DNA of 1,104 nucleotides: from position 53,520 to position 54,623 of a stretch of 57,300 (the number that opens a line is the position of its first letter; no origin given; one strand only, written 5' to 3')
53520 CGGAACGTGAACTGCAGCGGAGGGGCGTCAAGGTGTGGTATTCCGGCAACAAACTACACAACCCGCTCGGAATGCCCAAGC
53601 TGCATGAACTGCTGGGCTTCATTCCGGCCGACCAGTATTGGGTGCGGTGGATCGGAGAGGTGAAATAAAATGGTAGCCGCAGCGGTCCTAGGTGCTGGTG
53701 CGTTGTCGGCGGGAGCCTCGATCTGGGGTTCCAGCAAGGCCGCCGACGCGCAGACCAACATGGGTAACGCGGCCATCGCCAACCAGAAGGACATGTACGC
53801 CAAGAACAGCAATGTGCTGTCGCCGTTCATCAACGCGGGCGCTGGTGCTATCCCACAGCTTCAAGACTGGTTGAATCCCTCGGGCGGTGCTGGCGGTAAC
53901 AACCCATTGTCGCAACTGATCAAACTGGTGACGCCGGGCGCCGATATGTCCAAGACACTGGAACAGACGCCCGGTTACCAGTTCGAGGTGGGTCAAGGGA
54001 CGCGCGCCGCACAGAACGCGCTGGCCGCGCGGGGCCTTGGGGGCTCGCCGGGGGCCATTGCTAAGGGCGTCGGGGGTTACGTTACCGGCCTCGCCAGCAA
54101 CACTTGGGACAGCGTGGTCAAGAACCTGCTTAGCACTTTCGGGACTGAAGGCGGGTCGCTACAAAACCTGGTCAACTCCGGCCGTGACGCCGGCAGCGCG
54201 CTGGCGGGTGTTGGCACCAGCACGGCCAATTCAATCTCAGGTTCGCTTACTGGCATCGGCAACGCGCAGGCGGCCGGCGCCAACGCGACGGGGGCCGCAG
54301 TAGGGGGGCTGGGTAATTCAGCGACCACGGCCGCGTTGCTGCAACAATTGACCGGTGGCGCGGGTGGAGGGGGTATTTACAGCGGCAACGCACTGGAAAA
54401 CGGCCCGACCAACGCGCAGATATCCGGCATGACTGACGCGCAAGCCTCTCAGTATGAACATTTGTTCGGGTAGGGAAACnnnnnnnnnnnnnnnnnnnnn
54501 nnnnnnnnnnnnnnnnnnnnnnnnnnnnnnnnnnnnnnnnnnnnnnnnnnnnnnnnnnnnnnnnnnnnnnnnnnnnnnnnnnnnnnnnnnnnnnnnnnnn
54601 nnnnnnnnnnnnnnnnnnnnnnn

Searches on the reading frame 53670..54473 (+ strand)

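Call 24: search_protein_families(library=phrogs, proteins=[window:53670-54473:+], max_evalue=0.001)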
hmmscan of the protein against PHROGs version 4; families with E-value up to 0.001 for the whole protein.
window:53670-54473:+ (267 aa): 1 family
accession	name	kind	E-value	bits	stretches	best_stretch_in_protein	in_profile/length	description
phrog_598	-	DNA, RNA and nucleotide metabolism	3e-20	73.9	1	8-240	12-220/240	DNA ejection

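Call 25: search_protein_families(library=pfam, proteins=[window:53670-54473:+], max_evalue=0.001)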
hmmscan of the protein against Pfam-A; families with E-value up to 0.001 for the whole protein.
window:53670-54473:+ (267 aa): 0 families
